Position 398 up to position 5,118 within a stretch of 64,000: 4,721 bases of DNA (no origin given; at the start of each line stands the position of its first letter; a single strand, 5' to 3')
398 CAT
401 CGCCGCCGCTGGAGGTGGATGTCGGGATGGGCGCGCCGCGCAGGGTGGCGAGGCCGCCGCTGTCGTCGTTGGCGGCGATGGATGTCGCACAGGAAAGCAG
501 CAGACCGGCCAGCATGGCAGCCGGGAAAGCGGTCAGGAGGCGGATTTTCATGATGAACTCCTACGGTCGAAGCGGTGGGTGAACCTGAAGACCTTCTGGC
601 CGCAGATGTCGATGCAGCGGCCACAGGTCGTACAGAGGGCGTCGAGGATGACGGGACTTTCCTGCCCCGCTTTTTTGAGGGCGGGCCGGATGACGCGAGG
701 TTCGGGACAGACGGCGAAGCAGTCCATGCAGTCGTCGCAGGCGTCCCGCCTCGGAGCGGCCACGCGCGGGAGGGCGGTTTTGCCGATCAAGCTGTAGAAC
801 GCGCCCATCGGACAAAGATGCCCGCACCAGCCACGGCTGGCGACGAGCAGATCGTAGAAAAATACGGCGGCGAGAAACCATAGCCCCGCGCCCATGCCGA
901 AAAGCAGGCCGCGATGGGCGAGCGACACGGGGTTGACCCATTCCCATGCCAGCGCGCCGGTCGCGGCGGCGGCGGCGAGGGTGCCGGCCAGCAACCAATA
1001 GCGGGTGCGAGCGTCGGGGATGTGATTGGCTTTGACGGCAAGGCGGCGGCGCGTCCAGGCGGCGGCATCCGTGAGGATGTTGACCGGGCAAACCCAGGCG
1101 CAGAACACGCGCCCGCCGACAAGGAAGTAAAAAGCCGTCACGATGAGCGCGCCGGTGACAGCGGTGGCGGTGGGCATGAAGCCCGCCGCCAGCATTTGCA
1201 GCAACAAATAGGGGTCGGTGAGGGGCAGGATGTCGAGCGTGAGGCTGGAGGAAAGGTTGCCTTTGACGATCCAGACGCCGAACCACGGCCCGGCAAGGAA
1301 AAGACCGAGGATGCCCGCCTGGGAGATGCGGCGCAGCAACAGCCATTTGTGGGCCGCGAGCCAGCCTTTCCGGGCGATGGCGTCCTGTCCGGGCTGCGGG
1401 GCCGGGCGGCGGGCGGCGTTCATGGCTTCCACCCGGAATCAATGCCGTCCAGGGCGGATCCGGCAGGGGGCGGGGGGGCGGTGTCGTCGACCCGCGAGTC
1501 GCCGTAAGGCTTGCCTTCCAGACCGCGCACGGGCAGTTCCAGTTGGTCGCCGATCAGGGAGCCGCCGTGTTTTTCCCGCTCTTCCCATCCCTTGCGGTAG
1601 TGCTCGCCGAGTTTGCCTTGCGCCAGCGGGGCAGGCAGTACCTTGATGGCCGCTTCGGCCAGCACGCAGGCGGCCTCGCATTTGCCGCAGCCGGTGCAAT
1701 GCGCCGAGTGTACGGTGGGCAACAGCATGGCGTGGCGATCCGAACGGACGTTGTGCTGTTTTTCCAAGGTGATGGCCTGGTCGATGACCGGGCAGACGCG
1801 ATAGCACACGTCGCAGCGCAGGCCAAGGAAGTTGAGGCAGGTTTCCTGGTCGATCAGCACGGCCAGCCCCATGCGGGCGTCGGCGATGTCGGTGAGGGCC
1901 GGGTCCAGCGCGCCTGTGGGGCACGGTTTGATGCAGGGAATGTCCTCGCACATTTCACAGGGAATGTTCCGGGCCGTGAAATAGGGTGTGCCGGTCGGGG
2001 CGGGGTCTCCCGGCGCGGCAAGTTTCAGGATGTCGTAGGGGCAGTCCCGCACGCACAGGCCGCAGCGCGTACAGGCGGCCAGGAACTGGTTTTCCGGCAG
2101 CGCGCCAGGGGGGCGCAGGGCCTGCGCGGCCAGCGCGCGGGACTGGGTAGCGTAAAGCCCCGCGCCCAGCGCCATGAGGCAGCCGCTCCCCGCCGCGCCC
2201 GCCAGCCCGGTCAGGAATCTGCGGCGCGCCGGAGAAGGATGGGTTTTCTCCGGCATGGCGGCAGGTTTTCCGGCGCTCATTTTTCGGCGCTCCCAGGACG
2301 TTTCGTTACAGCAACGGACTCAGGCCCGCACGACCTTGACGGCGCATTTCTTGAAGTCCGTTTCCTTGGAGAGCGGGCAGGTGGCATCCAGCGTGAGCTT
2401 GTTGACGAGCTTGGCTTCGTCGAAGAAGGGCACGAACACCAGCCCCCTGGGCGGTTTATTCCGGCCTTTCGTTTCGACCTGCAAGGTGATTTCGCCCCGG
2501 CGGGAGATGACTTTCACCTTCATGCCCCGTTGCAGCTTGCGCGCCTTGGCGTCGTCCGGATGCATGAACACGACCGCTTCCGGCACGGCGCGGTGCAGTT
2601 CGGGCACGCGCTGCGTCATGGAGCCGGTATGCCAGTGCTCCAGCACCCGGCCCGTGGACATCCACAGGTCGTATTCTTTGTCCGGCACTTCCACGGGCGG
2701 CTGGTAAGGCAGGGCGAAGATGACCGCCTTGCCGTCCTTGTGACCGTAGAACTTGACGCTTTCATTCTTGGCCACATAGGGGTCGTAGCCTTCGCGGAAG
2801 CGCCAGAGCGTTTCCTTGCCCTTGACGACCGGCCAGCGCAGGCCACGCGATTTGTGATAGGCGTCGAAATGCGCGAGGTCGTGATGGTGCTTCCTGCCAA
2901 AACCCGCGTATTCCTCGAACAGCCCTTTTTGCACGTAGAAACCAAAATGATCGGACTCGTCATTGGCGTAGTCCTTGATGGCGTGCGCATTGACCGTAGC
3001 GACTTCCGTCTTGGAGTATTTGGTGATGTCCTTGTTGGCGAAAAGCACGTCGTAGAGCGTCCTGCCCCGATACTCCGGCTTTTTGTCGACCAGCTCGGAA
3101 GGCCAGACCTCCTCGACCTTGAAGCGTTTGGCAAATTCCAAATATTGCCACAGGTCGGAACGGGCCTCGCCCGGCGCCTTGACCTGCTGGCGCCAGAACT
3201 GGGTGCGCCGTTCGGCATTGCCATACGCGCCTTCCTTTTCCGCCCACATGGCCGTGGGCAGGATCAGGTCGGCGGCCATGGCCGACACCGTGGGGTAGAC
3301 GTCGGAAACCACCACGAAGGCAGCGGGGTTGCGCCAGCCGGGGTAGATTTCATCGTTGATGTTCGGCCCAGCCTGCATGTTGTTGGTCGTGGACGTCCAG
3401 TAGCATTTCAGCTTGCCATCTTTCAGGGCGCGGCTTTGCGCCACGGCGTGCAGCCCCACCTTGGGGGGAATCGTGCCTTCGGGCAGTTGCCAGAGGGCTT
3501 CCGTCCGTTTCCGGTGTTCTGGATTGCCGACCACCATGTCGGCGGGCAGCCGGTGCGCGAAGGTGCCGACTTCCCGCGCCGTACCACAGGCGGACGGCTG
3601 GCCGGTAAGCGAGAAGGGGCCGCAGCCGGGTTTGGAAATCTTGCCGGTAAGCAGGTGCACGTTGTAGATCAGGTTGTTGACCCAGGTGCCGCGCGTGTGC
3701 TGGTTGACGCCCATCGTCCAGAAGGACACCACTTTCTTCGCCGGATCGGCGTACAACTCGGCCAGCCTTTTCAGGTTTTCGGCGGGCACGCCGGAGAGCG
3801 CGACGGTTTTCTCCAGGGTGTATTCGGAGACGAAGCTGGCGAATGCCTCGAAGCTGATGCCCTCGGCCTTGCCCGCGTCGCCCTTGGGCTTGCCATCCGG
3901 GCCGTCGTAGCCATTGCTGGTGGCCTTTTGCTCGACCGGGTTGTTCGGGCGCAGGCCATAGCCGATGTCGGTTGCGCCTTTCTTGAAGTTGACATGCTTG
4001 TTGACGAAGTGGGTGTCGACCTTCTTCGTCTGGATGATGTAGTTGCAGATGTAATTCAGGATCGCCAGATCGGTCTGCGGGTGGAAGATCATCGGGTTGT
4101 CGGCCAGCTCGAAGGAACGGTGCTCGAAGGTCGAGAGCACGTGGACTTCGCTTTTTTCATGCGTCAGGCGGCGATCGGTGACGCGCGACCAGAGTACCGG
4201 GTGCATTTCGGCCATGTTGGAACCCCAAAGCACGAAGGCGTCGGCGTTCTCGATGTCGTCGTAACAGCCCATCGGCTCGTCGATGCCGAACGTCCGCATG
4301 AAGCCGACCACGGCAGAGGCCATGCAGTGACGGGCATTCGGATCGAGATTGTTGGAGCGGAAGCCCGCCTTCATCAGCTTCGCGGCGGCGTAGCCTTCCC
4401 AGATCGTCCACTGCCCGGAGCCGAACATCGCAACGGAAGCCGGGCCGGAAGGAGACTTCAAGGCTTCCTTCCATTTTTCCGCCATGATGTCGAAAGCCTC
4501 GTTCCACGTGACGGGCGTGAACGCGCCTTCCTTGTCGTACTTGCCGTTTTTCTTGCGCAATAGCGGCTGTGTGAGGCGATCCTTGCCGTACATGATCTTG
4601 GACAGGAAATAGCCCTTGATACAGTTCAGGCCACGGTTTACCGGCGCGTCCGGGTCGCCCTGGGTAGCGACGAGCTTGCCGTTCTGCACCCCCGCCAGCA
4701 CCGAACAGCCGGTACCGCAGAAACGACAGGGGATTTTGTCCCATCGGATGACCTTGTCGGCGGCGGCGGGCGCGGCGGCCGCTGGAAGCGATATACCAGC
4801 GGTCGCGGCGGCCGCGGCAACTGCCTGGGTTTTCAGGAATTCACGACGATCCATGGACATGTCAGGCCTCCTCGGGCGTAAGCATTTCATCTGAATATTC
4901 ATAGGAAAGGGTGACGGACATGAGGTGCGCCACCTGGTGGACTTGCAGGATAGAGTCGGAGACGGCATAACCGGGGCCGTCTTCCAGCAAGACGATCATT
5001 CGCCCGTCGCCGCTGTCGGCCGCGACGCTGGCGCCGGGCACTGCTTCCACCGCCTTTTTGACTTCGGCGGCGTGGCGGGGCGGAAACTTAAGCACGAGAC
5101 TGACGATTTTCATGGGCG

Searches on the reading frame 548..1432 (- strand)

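Call 74: search_protein_families(library=pfam, proteins=[window:548-1432:-], max_evalue=0.00001)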
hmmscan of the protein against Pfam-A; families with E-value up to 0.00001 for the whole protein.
window:548-1432:- (294 aa): 4 families
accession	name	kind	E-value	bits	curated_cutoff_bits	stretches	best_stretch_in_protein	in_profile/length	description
PF12801.12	Fer4_5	-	8.9e-16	58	22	1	91-131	5-45/48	4Fe-4S binding domain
PF13187.11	Fer4_9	-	7.1e-08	32.8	27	0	203-244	8-49/52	4Fe-4S dicluster domain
PF12837.12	Fer4_6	-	1.1e-06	28.7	25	0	229-246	6-22/24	4Fe-4S binding domain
PF12838.12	Fer4_7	-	1.3e-06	29.2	27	1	232-279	2-50/52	4Fe-4S dicluster domain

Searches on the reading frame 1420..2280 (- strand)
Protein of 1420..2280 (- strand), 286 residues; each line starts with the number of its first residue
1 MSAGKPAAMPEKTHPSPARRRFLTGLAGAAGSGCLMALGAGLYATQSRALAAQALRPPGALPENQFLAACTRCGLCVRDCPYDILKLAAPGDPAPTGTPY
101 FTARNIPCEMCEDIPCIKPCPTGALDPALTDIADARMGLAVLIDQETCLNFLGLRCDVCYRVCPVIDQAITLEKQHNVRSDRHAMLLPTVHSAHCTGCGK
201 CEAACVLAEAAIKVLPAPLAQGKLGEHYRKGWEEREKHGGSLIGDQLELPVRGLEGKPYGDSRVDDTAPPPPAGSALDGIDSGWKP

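Call 74: search_protein_families(library=pfam, proteins=[window:1420-2280:-], max_evalue=0.00001)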
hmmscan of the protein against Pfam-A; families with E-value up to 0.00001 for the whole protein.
window:1420-2280:- (286 aa): 8 families
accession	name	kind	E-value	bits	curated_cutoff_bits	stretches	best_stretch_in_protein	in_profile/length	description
PF12838.12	Fer4_7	-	3.6e-13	50.2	27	2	155-205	4-48/52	4Fe-4S dicluster domain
PF13237.11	Fer4_10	-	1.2e-08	35.2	25.5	0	141-205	2-52/53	4Fe-4S dicluster domain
PF12837.12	Fer4_6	-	1.2e-07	31.8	25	0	69-84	8-23/24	4Fe-4S binding domain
PF13183.11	Fer4_8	-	2.7e-07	31.4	27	0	60-84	40-68/68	4Fe-4S dicluster domain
PF13187.11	Fer4_9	-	3.5e-07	30.6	27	0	66-83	34-50/52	4Fe-4S dicluster domain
PF13534.11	Fer4_17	-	1.4e-06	29.2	22.2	0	56-84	32-60/61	4Fe-4S dicluster domain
PF00037.32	Fer4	-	1.5e-06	28.2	21.1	0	69-85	7-23/24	4Fe-4S binding domain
PF14697.11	Fer4_21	-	6.4e-06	26.6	35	0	143-207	3-53/59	4Fe-4S dicluster domain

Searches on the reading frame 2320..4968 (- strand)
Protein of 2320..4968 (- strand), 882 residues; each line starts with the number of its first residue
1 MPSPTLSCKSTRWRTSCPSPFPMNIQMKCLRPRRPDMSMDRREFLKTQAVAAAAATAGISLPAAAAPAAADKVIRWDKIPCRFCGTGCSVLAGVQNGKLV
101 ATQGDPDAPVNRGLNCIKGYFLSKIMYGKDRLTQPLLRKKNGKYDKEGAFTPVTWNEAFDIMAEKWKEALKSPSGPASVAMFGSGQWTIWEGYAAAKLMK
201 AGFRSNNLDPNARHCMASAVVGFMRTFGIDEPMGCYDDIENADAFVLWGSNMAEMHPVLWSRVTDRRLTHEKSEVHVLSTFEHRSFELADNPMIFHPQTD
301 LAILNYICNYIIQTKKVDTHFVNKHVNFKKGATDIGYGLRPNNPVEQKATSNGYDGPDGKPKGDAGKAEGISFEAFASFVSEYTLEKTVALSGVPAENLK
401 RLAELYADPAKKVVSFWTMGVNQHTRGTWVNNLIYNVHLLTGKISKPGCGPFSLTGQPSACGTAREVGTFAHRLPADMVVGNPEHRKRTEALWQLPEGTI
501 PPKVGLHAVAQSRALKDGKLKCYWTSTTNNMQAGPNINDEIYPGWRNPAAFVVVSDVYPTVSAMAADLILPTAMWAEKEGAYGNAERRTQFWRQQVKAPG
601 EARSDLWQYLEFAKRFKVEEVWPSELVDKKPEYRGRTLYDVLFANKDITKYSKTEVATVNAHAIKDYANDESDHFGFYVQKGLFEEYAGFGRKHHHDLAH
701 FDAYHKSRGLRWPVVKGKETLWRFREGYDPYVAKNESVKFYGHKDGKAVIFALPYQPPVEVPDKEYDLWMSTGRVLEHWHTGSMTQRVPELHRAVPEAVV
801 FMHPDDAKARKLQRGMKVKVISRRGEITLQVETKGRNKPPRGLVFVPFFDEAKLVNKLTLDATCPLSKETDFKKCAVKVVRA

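Call 74: search_protein_families(library=pfam, proteins=[window:2320-4968:-], max_evalue=0.00001)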
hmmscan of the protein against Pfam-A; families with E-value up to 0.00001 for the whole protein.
window:2320-4968:- (882 aa): 3 families
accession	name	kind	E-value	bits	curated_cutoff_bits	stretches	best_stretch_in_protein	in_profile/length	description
PF00384.28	Molybdopterin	-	5.9e-68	229.9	24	1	131-615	1-353/353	Molybdopterin oxidoreductase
PF01568.27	Molydop_binding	-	1.1e-24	87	26.8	1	768-876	1-110/110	Molydopterin dinucleotide binding domain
PF04879.21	Molybdop_Fe4S4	-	2e-18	66.5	22.7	1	76-127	3-54/55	Molybdopterin oxidoreductase Fe4S4 domain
